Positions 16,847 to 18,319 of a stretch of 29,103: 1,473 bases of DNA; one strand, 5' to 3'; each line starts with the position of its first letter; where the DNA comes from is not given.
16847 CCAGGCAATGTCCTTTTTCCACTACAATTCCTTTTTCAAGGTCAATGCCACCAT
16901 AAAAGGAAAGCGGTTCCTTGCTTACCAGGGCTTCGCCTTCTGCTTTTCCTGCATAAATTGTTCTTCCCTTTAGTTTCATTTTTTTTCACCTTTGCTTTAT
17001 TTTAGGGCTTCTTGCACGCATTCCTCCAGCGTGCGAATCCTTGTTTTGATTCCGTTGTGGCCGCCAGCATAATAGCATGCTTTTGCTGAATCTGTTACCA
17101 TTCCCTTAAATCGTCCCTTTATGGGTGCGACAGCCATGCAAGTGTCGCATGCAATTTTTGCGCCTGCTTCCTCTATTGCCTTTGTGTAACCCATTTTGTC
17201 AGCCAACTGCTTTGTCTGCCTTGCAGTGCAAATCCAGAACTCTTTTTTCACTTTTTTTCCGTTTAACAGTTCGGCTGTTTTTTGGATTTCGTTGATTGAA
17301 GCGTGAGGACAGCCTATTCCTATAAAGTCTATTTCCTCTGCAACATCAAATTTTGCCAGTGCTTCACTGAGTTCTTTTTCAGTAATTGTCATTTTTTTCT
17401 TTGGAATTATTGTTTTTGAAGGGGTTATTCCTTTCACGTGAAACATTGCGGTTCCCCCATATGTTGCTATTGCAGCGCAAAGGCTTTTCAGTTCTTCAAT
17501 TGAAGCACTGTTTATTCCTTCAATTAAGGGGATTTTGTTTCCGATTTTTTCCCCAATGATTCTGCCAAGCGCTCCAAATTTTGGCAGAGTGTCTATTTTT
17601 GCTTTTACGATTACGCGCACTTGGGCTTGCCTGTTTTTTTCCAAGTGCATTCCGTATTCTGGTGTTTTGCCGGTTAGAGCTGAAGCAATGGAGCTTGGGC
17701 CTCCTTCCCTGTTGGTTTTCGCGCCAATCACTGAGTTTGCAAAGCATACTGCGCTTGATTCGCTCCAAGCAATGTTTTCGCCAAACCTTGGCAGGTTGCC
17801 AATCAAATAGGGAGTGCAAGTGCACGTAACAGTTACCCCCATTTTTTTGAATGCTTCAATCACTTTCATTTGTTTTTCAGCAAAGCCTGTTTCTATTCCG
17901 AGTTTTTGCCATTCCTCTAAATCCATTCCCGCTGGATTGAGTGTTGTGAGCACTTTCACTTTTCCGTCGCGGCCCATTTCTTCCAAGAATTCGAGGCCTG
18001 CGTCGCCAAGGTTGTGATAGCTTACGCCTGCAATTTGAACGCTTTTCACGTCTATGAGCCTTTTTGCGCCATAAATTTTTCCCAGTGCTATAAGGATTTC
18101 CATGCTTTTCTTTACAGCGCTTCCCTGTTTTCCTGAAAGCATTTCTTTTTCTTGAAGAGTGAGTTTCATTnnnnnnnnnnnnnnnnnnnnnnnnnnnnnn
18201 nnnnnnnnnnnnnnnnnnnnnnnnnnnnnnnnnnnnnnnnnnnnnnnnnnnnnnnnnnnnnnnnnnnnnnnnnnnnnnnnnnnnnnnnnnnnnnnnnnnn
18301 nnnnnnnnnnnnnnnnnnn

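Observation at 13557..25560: Complete archaeal-type mevalonate pathway in one 12-kb, 14-gene, translationally coupled array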

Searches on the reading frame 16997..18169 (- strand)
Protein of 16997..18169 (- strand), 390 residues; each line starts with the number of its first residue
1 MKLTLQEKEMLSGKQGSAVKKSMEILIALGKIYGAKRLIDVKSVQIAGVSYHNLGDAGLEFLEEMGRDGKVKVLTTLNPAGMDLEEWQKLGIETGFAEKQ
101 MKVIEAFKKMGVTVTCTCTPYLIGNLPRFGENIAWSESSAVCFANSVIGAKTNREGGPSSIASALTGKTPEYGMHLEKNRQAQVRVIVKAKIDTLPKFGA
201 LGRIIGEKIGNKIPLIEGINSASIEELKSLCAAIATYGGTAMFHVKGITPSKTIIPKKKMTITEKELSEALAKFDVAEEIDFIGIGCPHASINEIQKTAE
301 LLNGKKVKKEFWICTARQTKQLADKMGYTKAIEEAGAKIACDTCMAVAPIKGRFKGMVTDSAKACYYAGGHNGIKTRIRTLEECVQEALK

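Call 4: search_protein_families(library=pfam, proteins=[window:16997-18169:-], max_evalue=0.01)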
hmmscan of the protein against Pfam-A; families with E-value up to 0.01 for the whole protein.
window:16997-18169:- (390 aa): 3 families
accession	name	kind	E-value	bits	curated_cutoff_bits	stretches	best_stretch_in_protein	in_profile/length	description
PF04412.18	AcnX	-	3.2e-154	513.9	31.5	1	1-386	1-400/400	Aconitase X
PF00330.25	Aconitase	-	0.0037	16.7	28.7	1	279-346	342-419/463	Aconitase family (aconitate hydratase)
PF10758.14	DUF2586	-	0.0076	15.8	26.4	1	220-362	98-198/386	Protein of unknown function (DUF2586)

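Call 6: search_protein_families(library=ncbifam, proteins=[window:16997-18169:-], max_evalue=0.001)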
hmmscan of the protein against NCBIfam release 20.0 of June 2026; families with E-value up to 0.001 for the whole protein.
window:16997-18169:- (390 aa): 2 families
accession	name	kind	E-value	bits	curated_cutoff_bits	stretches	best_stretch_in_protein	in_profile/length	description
NF051439.1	C3LHypDHLhpIPSEAE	equivalog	6.5e-90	302.1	700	1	2-389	145-544/555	cis-3-hydroxy-L-proline dehydratase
NF001614.1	PRK00402.1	subfamily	0.00011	21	385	1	278-360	288-371/415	aconitase/3-isopropylmalate dehydratase large subunit family protein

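Call 31: find_related_loci(query=A2, collection=metagenome_contigs, flank=10000)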
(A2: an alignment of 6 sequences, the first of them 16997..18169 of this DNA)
Query A2 (390 aa) in metagenome_contigs; peptide patterns used: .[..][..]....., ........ (x = any residue, [..] = any of these).
600 stretches matched a pattern (row limit reached: there are more); 549 encode a relative of the query (tblastn E <= 1e-3); the best 80 are kept; 80 distinct loci.
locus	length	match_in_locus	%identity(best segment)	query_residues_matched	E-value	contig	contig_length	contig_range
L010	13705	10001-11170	69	1-390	0e+0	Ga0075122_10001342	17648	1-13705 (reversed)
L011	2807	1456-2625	66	1-389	0e+0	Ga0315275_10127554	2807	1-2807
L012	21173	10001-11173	68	1-390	0e+0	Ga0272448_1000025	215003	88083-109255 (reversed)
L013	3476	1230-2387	66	1-386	0e+0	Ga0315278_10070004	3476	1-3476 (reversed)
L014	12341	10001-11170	64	1-390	8e-180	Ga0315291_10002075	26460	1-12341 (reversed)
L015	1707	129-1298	67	1-390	0e+0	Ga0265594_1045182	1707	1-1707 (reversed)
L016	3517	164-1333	66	1-389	0e+0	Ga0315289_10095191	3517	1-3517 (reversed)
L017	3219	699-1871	69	1-389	0e+0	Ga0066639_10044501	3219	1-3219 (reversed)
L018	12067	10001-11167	65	1-389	1e-176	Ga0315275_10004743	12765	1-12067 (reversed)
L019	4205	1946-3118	64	1-389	0e+0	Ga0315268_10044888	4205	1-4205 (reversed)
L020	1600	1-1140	65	11-390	0e+0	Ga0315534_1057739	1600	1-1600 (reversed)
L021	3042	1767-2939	64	1-389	0e+0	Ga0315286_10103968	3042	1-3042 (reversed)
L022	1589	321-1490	67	1-388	0e+0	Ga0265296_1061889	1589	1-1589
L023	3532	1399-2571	63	1-390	0e+0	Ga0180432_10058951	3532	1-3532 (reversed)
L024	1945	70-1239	65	1-389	0e+0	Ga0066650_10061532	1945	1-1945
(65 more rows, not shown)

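Call 51: search_solved_structures(query=window:16997-18169:-, max_evalue=0.00001)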
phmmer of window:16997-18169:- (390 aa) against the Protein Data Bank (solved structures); distinct sequences matched with E-value up to 0.00001: 4.
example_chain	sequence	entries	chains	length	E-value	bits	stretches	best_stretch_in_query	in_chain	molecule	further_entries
7cnr_A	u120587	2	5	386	1.9e-109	369.4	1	1-388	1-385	DUF521 domain-containing protein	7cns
7d2r_A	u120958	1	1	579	6.6e-64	219.5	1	3-389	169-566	cis-3-hydroxy-L-proline dehydratase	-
7cnp_A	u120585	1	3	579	1.6e-62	215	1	3-389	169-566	cis-3-hydroxy-L-proline dehydratase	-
7cnq_A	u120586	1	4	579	1.6e-62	215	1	3-389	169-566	cis-3-hydroxy-L-proline dehydratase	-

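Call 61: find_homologous_proteins(query=window:16997-18169:-, max_evalue=1e-60)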
Query window:16997-18169:- (390 aa): 7991 proteins with E <= 1e-60 among 8000 candidates; the best 120 are listed.
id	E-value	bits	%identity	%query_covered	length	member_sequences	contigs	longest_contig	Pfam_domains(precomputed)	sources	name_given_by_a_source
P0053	2.1e-253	858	100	100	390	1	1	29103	PF28406.1,PF04412.20,PF28403.1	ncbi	ncbi:MAG: aconitase X catalytic domain-containing protein [Candidatus Diapherotrites archaeon]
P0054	1.2e-226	770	86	100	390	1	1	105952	PF28406.1,PF04412.20,PF28403.1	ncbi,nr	ncbi:MAG: aconitase X catalytic domain-containing protein [Candidatus Diapherotrites archaeon]|nr:ac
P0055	6.5e-226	767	86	100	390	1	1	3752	PF28406.1,PF04412.20,PF28403.1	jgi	jgi:predicted aconitase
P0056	5.9e-225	764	86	100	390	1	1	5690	PF28406.1,PF04412.20,PF28403.1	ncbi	ncbi:MAG: aconitase X catalytic domain-containing protein [Candidatus Diapherotrites archaeon]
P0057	2.0e-220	749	85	100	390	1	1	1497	PF28406.1,PF04412.20,PF28403.1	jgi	jgi:predicted aconitase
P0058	6.5e-202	689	77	100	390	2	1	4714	PF28406.1,PF04412.20,PF28403.1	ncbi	-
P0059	1.4e-201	687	76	100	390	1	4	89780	PF28406.1,PF04412.20,PF28403.1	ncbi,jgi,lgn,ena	-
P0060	4.2e-201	686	77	100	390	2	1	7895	PF28406.1,PF04412.20,PF28403.1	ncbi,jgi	-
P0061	5.0e-199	679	75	100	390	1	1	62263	PF28406.1,PF04412.20,PF28403.1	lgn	-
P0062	6.6e-199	679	74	100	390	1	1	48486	PF28406.1,PF04412.20,PF28403.1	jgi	-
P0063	1.7e-198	677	76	100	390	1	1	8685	PF28406.1,PF04412.20,PF28403.1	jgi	-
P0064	4.6e-197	673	75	100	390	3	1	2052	PF28406.1,PF04412.20,PF28403.1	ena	-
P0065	9.4e-197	672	73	100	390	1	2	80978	PF28406.1,PF04412.20,PF28403.1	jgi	-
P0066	6.5e-194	662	73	100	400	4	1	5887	PF28406.1,PF04412.20,PF28403.1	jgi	-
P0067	5.2e-190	649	73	100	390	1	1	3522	PF28406.1,PF04412.20,PF28403.1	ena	-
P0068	9.7e-185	632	72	100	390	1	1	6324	PF28406.1,PF04412.20,PF28403.1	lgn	-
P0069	1.6e-180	618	70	100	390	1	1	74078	PF28406.1,PF04412.20,PF28403.1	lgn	-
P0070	3.2e-180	617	72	100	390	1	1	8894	PF28406.1,PF04412.20,PF28403.1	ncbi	-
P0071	3.5e-179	614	70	99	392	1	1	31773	PF28406.1,PF04412.20,PF28403.1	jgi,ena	-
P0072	5.4e-179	613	67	100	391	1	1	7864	PF28406.1,PF04412.20,PF28403.1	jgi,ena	jgi:hypothetical protein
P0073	2.2e-178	611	69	99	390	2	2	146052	PF28406.1,PF04412.20,PF28403.1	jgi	jgi:hypothetical protein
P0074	6.0e-178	610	68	100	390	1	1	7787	PF28406.1,PF04412.20,PF28403.1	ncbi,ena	-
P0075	7.2e-178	609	68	99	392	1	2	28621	PF28406.1,PF04412.20,PF28403.1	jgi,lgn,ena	-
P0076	1.8e-177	608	68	100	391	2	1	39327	PF28406.1,PF04412.20,PF00330.26,PF28403.1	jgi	jgi:hypothetical protein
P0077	2.5e-177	608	68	100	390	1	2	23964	PF28406.1,PF04412.20,PF28403.1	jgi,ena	-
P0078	2.9e-177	607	68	100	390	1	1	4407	PF28406.1,PF04412.20,PF28403.1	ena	-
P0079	5.1e-177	607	67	100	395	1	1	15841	PF28406.1,PF04412.20,PF28403.1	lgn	-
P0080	5.4e-177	607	69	99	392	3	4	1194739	PF28406.1,PF04412.20,PF28403.1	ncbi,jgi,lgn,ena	-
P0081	6.6e-177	606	67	100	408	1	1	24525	PF28406.1,PF04412.20,PF28403.1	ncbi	ncbi:MAG: aconitase X catalytic domain-containing protein [Candidatus Norongarragalinales archaeon]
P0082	1.2e-176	605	66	100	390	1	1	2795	PF28406.1,PF04412.20,PF28403.1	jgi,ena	-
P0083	1.4e-176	605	68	100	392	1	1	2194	PF28406.1,PF04412.20,PF28403.1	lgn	-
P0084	1.6e-176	605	69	99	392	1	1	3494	PF28406.1,PF04412.20,PF28403.1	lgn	-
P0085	1.6e-176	605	65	100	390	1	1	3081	PF28406.1,PF04412.20,PF28403.1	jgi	-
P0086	2.9e-176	604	68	100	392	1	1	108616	PF28406.1,PF04412.20,PF28403.1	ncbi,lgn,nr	ncbi:MAG: aconitase X catalytic domain-containing protein [Candidatus Diapherotrites archaeon]|nr:ac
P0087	7.8e-176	603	67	99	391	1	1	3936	PF28406.1,PF04412.20,PF28403.1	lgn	-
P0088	9.3e-176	602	65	100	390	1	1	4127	PF28406.1,PF04412.20,PF28403.1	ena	-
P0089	9.8e-176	602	68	100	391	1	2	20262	PF28406.1,PF04412.20,PF28403.1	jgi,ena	jgi:predicted aconitase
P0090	1.0e-175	602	69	100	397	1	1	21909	PF28406.1,PF04412.20,PF28403.1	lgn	-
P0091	1.4e-175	602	65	100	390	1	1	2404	PF28406.1,PF04412.20,PF28403.1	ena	-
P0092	1.4e-175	602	68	100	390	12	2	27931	PF28406.1,PF04412.20,PF28403.1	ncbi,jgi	-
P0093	1.9e-175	601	70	100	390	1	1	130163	PF28406.1,PF04412.20,PF28403.1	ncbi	-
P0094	2.3e-175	601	71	100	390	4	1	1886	PF28406.1,PF04412.20,PF28403.1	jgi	jgi:predicted aconitase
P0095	2.4e-175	601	69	99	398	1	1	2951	PF28406.1,PF04412.20,PF28403.1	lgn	-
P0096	5.3e-175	600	69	100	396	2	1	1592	PF28406.1,PF04412.20,PF28403.1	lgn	-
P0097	8.7e-175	599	68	100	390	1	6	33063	PF28406.1,PF04412.20,PF28403.1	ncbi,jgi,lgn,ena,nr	ncbi:hypothetical protein COT30_02555 [Candidatus Micrarchaeota archaeon CG08_land_8_20_14_0_20_49_1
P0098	1.5e-174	598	64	100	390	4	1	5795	PF28406.1,PF04412.20,PF28403.1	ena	-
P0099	1.6e-174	598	67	100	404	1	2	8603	PF28406.1,PF04412.20,PF28403.1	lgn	-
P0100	1.6e-174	598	68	100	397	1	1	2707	PF28406.1,PF04412.20,PF00330.26,PF28403.1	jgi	jgi:predicted aconitase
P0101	3.1e-174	597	69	100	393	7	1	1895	PF28406.1,PF04412.20,PF28403.1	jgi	-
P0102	4.6e-174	597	67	100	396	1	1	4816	PF28406.1,PF04412.20,PF28403.1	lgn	-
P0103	6.0e-174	596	68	99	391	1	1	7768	PF28406.1,PF04412.20,PF00330.26,PF28403.1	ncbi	-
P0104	6.1e-174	596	66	100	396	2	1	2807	PF28406.1,PF04412.20,PF28403.1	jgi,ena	-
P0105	8.9e-174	596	67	100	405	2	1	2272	PF28406.1,PF04412.20,PF28403.1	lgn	-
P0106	9.5e-174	596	68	100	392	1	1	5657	PF28406.1,PF04412.20,PF28403.1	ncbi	-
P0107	1.1e-173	596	67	100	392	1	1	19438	PF28406.1,PF04412.20,PF28403.1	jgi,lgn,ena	-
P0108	1.3e-173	595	67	99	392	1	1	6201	PF28406.1,PF04412.20,PF28403.1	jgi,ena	-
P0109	1.4e-173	595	68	100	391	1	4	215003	PF28406.1,PF04412.20,PF28403.1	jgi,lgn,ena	-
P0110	2.0e-173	595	68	100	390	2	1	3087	PF28406.1,PF04412.20,PF28403.1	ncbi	-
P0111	2.9e-173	594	65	100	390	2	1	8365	PF28406.1,PF04412.20,PF28403.1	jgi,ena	-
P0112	4.1e-173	594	65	100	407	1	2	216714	PF28406.1,PF04412.20,PF28403.1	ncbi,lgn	ncbi:MAG: aconitase X catalytic domain-containing protein [Candidatus Micrarchaeia archaeon]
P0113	4.8e-173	594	66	100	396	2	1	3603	PF28406.1,PF04412.20,PF28403.1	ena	-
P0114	5.4e-173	593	68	100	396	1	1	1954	PF28406.1,PF04412.20,PF28403.1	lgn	-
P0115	5.5e-173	593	65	100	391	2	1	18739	PF28406.1,PF04412.20,PF28403.1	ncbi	ncbi:MAG: aconitase X catalytic domain-containing protein [Candidatus Micrarchaeota archaeon]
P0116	5.7e-173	593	66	100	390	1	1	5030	PF28406.1,PF04412.20,PF00330.26,PF28403.1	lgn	-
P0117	6.0e-173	593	67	100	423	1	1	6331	PF28406.1,PF04412.20,PF28403.1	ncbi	ncbi:MAG: aconitase X catalytic domain-containing protein [Candidatus Micrarchaeota archaeon]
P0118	6.1e-173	593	69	100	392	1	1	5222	PF28406.1,PF04412.20,PF28403.1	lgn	-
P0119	8.7e-173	593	65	100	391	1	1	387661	PF28406.1,PF04412.20,PF28403.1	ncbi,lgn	-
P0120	9.2e-173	593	70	97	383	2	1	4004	PF28406.1,PF04412.20,PF28403.1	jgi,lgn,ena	-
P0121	1.2e-172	592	65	100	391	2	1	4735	PF28406.1,PF04412.20,PF28403.1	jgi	jgi:predicted aconitase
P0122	1.4e-172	592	65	100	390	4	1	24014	PF28406.1,PF04412.20,PF28403.1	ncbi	-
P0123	1.7e-172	592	67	100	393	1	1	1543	PF28406.1,PF04412.20,PF28403.1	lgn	-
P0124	1.8e-172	592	64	100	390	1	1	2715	PF28406.1,PF04412.20,PF28403.1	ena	-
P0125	2.1e-172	591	67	100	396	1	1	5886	PF28406.1,PF04412.20,PF28403.1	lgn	-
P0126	2.1e-172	591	66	99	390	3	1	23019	PF28406.1,PF04412.20,PF28403.1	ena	-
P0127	2.3e-172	591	67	100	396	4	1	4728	PF28406.1,PF04412.20,PF28403.1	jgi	jgi:predicted aconitase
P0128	2.7e-172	591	69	100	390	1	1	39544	PF28406.1,PF04412.20,PF28403.1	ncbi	ncbi:MAG: aconitase X catalytic domain-containing protein [Candidatus Micrarchaeota archaeon]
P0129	3.0e-172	591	65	100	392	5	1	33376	PF28406.1,PF04412.20,PF28403.1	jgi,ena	-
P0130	4.0e-172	590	70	99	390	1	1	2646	PF28406.1,PF04412.20,PF28403.1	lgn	-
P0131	4.4e-172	590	65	100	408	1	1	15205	PF28406.1,PF04412.20,PF28403.1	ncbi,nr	ncbi:MAG: aconitase X catalytic domain-containing protein [Candidatus Micrarchaeota archaeon]|nr:aco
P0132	5.4e-172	590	67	99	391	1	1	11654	PF28406.1,PF04412.20,PF28403.1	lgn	-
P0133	7.6e-172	590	66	99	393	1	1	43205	PF28406.1,PF04412.20,PF28403.1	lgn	-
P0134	1.3e-171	589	65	100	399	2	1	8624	PF28406.1,PF04412.20,PF28403.1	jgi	-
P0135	1.6e-171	589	69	99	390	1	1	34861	PF28406.1,PF04412.20,PF28403.1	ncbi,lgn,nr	ncbi:MAG: aconitase X catalytic domain-containing protein [Candidatus Diapherotrites archaeon]|nr:ac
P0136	1.7e-171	588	67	100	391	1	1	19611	PF28406.1,PF04412.20,PF28403.1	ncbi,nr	ncbi:MAG: aconitase X catalytic domain-containing protein [archaeon]|nr:aconitase X catalytic domain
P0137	3.9e-171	587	65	100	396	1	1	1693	PF28406.1,PF04412.20,PF28403.1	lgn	-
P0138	4.4e-171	587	68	100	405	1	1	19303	PF28406.1,PF04412.20,PF28403.1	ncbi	-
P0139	4.6e-171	587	66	100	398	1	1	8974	PF28406.1,PF04412.20,PF28403.1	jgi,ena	-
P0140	8.8e-171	586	67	100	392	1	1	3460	PF28406.1,PF04412.20,PF28403.1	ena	-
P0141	9.1e-171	586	65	100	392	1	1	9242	PF28406.1,PF04412.20,PF28403.1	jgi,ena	-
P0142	1.1e-170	586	66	100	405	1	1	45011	PF28406.1,PF04412.20,PF28403.1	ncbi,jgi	-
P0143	1.3e-170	585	64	100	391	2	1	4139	PF28406.1,PF04412.20,PF28403.1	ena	-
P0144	1.4e-170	585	64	100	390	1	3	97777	PF28406.1,PF04412.20,PF28403.1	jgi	jgi:predicted aconitase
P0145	1.8e-170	585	64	100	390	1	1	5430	PF28406.1,PF04412.20,PF28403.1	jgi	jgi:predicted aconitase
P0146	2.2e-170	585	63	99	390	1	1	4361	PF28406.1,PF04412.20,PF28403.1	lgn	-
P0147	2.4e-170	585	67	100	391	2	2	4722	PF28406.1,PF04412.20,PF28403.1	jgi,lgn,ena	-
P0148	3.9e-170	584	64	99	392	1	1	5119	PF28406.1,PF04412.20,PF28403.1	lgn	-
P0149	4.9e-170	584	65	100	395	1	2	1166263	PF28406.1,PF04412.20,PF28403.1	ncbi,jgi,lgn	-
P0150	4.9e-170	584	66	100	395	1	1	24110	PF28406.1,PF04412.20,PF28403.1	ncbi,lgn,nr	ncbi:MAG: aconitase X catalytic domain-containing protein [Candidatus Micrarchaeota archaeon]|nr:aco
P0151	7.3e-170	583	65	100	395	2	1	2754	PF28406.1,PF04412.20,PF28403.1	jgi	jgi:predicted aconitase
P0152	8.1e-170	583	64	100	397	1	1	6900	PF28406.1,PF04412.20,PF28403.1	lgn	-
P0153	8.1e-170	583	68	97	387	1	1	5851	PF28406.1,PF04412.20,PF28403.1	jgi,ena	-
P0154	1.0e-169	583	65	99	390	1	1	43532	PF28406.1,PF04412.20,PF28403.1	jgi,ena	jgi:hypothetical protein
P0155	1.0e-169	583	65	100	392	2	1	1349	PF28406.1,PF04412.20,PF28403.1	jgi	jgi:hypothetical protein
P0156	1.2e-169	582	62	100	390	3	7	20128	PF28406.1,PF04412.20,PF28403.1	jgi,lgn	-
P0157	1.3e-169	582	64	100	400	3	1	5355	PF28406.1,PF04412.20,PF28403.1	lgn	-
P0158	1.5e-169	582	65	100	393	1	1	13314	PF28406.1,PF04412.20,PF28403.1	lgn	-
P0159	1.5e-169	582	66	100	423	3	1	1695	PF28406.1,PF04412.20,PF28403.1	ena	-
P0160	1.6e-169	582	64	100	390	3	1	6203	PF28406.1,PF04412.20,PF28403.1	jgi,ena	-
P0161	1.7e-169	582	64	99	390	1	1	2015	PF28406.1,PF04412.20,PF28403.1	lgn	-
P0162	4.3e-169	581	65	100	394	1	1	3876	PF28406.1,PF04412.20,PF28403.1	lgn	-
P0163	6.2e-169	580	65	100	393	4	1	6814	PF28406.1,PF04412.20,PF28403.1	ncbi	-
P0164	6.4e-169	580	67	94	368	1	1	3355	PF28406.1,PF04412.20,PF28403.1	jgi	jgi:hypothetical protein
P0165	6.5e-169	580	64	100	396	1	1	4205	PF28406.1,PF04412.20,PF28403.1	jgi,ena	-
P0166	7.3e-169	580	66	99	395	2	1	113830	PF28406.1,PF04412.20,PF28403.1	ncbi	ncbi:MAG: aconitase X catalytic domain-containing protein [Candidatus Diapherotrites archaeon]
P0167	1.2e-168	579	65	100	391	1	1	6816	PF28406.1,PF04412.20,PF28403.1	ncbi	-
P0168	1.5e-168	579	66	100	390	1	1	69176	PF28406.1,PF04412.20,PF28403.1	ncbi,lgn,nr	ncbi:MAG: aconitase X catalytic domain-containing protein [Candidatus Aenigmarchaeota archaeon]|nr:a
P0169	1.7e-168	579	64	99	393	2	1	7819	PF28406.1,PF04412.20,PF28403.1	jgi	jgi:predicted aconitase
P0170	1.9e-168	578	67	100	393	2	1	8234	PF28406.1,PF04412.20,PF28403.1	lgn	-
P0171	1.9e-168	578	65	100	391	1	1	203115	PF28406.1,PF04412.20,PF28403.1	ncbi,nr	ncbi:MAG: aconitase X catalytic domain-containing protein [Candidatus Diapherotrites archaeon]|nr:ac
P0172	2.0e-168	578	66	100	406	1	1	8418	PF28406.1,PF04412.20,PF28403.1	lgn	-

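Call 63: find_encoding_contigs(protein=P0112, flank=10000, max_places=1)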
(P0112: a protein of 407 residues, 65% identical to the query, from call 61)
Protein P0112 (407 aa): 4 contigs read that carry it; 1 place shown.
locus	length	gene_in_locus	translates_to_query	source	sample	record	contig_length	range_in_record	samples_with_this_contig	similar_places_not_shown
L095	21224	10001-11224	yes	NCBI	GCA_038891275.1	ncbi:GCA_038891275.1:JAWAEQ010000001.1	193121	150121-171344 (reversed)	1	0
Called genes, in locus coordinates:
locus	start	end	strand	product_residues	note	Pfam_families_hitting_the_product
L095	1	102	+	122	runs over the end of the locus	-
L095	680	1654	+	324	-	PF04055:Radical_SAM, PF08608:Wyosine_form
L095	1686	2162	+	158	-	PF13302:Acetyltransf_3, PF13420:Acetyltransf_4 (weak), PF13673:Acetyltransf_10, PF00583:Acetyltransf_1, PF13508:Acetyltransf_7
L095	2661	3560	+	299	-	PF00557:Peptidase_M24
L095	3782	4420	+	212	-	PF01940:DUF92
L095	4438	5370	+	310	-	PF00890:FAD_binding_2 (weak), PF01134:GIDA (faint), PF01266:DAO (weak), PF07992:Pyr_redox_2, PF12831:FAD_oxidored, PF13450:NAD_binding_8 (weak), PF13738:Pyr_redox_3, PF00070:Pyr_redox, +2 more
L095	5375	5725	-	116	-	-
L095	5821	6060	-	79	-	-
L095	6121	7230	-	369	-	-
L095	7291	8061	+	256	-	PF00696:AA_kinase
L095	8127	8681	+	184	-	PF02441:Flavoprotein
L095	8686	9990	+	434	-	PF20695:UbiD_N, PF01977:UbiD, PF20696:UbiD_C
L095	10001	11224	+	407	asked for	PF04412:AcnX, PF28403:AcnX_2nd, PF28406:AcnX_3rd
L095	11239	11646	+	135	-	PF01989:AcnX_swivel_put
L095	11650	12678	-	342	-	PF00288:GHMP_kinases_N (weak), PF08544:GHMP_kinases_C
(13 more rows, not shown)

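Call 64: find_encoding_contigs(protein=P0168, flank=10000, max_places=1)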
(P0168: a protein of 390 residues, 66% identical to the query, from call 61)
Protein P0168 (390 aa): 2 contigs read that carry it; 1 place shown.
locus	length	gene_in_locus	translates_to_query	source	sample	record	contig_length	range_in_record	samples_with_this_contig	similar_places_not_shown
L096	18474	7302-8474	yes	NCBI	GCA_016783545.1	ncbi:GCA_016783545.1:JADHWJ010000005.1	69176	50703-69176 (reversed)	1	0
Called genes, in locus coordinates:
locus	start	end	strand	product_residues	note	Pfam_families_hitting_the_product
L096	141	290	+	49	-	-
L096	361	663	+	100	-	-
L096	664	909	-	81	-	-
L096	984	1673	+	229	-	PF12705:PDDEXK_1 (weak)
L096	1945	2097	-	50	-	-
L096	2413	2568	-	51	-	PF26477:DUF8150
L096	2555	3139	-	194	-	-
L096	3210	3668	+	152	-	PF00293:NUDIX, PF14815:NUDIX_4 (weak)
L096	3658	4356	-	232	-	PF00702:Hydrolase, PF13419:HAD_2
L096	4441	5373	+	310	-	PF00288:GHMP_kinases_N, PF08544:GHMP_kinases_C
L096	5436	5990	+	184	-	PF02441:Flavoprotein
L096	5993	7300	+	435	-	PF20695:UbiD_N, PF01977:UbiD, PF20696:UbiD_C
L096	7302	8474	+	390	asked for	PF04412:AcnX, PF28403:AcnX_2nd, PF28406:AcnX_3rd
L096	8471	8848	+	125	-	PF01989:AcnX_swivel_put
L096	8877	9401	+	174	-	PF00293:NUDIX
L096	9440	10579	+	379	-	PF01266:DAO (faint), PF13450:NAD_binding_8 (weak)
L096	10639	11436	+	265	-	PF00696:AA_kinase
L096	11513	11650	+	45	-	-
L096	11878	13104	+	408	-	PF01637:ATPase_2 (faint), PF13173:AAA_14, PF13635:DUF4143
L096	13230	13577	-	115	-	-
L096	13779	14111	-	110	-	-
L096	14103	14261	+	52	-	-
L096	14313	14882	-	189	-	-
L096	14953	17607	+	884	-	PF00690:Cation_ATPase_N, PF00122:E1-E2_ATPase, PF00702:Hydrolase, PF13246:Cation_ATPase, PF00689:Cation_ATPase_C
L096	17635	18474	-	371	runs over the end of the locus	PF00091:Tubulin, PF12327:FtsZ_C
